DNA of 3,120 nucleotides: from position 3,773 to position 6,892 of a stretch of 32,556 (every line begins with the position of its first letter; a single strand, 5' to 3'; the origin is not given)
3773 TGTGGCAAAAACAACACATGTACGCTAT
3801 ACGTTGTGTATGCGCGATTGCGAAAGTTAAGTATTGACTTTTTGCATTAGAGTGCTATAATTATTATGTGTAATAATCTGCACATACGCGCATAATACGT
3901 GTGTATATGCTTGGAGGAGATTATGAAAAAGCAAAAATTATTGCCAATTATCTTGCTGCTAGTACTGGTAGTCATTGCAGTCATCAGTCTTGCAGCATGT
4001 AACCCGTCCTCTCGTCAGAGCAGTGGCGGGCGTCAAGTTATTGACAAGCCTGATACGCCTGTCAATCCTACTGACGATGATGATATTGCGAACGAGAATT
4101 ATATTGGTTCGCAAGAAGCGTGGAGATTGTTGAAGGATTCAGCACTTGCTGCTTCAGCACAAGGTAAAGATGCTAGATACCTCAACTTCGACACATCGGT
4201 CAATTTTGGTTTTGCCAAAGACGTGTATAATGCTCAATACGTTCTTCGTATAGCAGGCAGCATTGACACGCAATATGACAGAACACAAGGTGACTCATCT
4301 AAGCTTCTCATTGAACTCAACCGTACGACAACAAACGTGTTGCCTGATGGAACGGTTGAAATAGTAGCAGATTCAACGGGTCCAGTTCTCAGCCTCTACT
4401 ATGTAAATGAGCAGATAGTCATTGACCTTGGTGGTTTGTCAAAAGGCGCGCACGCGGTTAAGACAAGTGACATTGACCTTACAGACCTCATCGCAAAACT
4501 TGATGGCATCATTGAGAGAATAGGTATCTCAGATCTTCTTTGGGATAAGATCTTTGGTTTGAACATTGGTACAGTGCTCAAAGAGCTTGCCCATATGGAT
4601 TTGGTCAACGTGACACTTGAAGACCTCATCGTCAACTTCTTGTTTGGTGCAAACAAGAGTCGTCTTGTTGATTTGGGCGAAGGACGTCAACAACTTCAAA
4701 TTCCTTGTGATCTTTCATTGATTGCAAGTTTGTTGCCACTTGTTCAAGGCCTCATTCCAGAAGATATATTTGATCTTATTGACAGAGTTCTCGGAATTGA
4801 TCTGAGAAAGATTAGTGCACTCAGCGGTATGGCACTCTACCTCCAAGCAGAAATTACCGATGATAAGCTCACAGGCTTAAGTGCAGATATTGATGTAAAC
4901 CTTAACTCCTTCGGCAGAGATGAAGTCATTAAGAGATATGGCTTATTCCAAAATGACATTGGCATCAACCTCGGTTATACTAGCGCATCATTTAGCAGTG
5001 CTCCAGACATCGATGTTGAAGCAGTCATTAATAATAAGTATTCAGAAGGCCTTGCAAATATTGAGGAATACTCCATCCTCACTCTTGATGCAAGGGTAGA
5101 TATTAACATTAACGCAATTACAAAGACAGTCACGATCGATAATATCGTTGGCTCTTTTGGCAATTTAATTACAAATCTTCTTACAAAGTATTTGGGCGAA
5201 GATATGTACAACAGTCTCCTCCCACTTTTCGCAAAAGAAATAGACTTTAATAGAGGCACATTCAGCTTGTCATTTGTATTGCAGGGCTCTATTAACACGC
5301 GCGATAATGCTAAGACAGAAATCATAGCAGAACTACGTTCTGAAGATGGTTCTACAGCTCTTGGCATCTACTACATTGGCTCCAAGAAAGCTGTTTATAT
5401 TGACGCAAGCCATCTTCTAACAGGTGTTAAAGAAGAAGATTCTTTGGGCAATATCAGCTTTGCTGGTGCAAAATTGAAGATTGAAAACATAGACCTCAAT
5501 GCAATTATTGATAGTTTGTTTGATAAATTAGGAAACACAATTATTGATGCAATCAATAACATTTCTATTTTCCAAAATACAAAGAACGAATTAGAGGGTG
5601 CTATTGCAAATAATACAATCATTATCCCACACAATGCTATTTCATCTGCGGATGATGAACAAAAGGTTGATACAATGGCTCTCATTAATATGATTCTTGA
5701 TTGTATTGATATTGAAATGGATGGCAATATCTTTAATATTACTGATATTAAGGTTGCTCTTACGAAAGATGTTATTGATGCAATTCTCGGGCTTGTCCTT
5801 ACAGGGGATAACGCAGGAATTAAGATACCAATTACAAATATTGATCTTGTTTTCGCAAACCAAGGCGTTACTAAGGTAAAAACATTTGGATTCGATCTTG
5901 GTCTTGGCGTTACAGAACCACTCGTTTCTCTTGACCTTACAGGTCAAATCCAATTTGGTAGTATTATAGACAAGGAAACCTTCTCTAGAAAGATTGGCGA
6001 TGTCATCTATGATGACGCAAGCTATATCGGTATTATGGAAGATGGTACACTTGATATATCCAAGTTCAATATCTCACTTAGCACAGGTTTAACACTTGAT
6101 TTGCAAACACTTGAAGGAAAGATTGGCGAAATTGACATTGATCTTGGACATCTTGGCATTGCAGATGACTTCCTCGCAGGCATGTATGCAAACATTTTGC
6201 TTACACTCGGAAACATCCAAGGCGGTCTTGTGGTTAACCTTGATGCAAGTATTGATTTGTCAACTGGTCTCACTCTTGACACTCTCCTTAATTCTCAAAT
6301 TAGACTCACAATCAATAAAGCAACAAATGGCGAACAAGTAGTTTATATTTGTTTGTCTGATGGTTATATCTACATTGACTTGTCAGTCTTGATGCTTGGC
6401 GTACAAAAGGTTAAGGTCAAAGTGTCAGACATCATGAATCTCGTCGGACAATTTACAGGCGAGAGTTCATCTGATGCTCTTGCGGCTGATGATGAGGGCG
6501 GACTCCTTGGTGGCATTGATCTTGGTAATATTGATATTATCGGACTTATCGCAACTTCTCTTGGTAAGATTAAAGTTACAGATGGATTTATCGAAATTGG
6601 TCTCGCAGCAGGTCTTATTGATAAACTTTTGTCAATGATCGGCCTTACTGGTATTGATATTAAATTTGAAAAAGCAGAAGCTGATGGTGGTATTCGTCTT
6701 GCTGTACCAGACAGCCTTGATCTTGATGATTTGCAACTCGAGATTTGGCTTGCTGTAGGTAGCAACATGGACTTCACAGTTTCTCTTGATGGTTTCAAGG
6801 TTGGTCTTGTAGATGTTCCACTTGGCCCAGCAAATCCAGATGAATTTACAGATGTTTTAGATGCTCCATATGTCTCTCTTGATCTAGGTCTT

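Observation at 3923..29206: A single 25.3-kb ORF encoding an 8,427-aa, N-terminally lipid-anchored giant protein of an unrecognised family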

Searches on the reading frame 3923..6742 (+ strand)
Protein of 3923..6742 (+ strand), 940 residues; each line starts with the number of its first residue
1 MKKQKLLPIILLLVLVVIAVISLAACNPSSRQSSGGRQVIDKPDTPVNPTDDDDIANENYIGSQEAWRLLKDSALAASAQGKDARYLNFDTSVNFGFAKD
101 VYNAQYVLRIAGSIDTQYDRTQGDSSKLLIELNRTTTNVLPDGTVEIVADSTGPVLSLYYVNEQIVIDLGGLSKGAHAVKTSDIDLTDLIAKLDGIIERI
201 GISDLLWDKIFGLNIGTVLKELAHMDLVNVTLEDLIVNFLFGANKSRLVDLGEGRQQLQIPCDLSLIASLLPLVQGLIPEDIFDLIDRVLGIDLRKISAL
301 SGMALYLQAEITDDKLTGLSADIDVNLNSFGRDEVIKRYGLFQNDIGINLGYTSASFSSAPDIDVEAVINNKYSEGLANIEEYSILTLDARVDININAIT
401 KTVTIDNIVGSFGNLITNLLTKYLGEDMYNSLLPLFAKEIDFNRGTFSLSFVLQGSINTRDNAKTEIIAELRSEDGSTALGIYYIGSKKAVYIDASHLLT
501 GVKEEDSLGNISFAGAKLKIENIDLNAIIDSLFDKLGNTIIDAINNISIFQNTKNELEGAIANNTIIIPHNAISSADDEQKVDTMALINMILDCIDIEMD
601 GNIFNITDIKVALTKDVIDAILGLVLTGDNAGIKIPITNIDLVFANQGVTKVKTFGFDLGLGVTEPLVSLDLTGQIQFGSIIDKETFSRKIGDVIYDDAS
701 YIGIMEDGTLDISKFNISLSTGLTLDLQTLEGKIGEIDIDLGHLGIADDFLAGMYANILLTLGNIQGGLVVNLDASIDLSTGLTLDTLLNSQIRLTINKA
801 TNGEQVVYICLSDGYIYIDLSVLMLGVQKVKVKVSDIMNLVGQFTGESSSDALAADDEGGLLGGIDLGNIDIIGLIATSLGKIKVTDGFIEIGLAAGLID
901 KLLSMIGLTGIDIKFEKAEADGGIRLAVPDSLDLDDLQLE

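Call 6: search_protein_families(library=pfam, proteins=[window:3923-6742:+], max_evalue=0.1)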
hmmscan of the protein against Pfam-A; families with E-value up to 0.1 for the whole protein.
window:3923-6742:+ (940 aa): 0 families

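Call 28: search_protein_families(library=ncbifam, proteins=[window:3923-6742:+], max_evalue=0.1)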
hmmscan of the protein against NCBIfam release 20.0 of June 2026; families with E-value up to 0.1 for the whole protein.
window:3923-6742:+ (940 aa): 0 families

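Call 65: find_homologous_proteins(query=A5, max_evalue=0.00001)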
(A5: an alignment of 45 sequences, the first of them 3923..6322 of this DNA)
Query A5 (45 sequences) (800 aa, profile of the alignment): 8 proteins with E <= 0.00001 among 8000 candidates.
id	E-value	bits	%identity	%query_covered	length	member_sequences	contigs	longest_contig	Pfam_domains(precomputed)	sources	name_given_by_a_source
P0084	0.0e+0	1762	71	100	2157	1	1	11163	-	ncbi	-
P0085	0.0e+0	1597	38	97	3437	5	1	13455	-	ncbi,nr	ncbi:MAG TPA: hypothetical protein DEF02_03285, partial [Clostridiales bacterium]|nr:hypothetical pr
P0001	0.0e+0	1409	63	100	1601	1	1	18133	-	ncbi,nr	ncbi:MAG: hypothetical protein II867_00775, partial [Clostridia bacterium]|nr:hypothetical protein [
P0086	0.0e+0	1392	39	97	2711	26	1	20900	-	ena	-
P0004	0.0e+0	1211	38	98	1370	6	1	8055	-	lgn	-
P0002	3.5e-266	905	62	93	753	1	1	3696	-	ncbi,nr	ncbi:MAG: hypothetical protein J5815_04000, partial [Clostridia bacterium]|nr:hypothetical protein [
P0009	2.7e-149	518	87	52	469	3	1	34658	-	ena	-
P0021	1.2e-101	360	57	33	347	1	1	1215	-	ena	-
